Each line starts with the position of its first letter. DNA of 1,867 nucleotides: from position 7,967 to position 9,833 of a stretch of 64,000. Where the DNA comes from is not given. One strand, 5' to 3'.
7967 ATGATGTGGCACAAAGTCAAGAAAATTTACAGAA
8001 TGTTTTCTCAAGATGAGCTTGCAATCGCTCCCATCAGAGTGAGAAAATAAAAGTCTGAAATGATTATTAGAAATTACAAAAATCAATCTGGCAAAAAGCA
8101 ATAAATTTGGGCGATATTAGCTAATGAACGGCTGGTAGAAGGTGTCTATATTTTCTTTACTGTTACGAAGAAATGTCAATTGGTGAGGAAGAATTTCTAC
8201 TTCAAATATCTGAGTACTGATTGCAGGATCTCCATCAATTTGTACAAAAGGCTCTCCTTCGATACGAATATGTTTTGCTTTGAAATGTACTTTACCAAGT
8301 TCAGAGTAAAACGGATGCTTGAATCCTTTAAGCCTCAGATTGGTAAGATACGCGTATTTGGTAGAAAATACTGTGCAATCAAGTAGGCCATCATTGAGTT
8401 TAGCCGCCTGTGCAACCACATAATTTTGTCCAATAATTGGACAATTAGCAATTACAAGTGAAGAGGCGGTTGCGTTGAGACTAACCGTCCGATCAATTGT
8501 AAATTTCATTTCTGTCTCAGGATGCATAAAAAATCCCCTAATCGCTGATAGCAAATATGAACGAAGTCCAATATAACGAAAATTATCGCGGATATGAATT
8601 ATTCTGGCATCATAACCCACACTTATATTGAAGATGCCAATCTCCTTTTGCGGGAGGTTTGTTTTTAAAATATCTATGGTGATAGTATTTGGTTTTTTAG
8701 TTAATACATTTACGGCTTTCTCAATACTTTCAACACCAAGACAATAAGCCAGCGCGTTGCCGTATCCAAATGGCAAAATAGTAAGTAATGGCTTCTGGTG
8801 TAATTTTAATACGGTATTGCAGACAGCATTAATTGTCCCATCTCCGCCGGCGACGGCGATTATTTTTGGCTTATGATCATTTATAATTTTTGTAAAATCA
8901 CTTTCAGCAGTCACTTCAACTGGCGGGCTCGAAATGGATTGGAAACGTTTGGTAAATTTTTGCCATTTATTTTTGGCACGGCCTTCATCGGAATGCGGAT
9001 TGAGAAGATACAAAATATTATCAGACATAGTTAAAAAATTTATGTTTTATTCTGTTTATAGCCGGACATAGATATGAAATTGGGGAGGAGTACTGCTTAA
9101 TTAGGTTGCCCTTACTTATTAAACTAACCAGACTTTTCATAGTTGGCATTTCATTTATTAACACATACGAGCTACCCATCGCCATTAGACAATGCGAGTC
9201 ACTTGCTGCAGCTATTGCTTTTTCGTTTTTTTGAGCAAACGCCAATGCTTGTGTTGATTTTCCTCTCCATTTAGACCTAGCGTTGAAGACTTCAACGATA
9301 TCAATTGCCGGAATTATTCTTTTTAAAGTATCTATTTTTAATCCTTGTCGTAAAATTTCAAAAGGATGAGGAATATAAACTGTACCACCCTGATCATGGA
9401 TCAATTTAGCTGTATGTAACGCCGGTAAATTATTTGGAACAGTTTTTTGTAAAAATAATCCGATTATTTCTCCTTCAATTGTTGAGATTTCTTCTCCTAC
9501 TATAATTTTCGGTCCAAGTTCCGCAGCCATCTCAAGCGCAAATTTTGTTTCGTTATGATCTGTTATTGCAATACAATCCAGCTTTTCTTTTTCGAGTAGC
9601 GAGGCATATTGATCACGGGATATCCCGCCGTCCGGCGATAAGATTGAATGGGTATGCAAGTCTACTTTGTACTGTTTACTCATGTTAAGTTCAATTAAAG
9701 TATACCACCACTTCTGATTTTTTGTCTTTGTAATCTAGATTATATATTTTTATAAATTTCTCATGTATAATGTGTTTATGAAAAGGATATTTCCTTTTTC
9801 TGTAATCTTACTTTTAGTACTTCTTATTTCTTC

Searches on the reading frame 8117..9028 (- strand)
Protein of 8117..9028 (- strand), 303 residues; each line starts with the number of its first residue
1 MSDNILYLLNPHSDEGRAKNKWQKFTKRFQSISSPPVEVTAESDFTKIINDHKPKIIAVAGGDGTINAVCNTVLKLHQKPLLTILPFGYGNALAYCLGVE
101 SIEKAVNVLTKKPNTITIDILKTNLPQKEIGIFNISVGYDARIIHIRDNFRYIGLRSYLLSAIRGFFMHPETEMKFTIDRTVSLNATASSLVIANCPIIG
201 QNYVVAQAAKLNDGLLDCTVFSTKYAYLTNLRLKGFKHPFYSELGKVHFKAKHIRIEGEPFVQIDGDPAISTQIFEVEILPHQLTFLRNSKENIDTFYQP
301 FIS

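Call 7: search_protein_families(library=pfam, proteins=[window:8117-9028:-], max_evalue=0.001)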
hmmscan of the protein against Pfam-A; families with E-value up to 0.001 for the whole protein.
window:8117-9028:- (303 aa): 3 families
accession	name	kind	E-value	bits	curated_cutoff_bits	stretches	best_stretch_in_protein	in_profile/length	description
PF00781.29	DAGK_cat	-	2.5e-18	66.3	23.6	1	5-120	2-122/125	Diacylglycerol kinase catalytic domain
PF19279.4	YegS_C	-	8.2e-12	45.6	27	1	135-287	3-157/158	YegS C-terminal NAD kinase beta sandwich-like domain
PF01513.26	NAD_kinase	-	0.00064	20.5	25.5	0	18-84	37-102/130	ATP-NAD kinase N-terminal domain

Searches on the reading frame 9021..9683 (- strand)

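Call 7: search_protein_families(library=pfam, proteins=[window:9021-9683:-], max_evalue=0.001)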
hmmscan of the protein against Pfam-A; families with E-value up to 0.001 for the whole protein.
window:9021-9683:- (220 aa): 2 families
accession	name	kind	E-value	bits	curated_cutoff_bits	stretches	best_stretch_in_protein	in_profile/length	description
PF13263.12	PHP_C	-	1.3e-07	31.5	21.3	1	145-193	6-55/56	PHP-associated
PF02811.25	PHP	-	1.9e-07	32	26.4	1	8-106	1-71/164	PHP domain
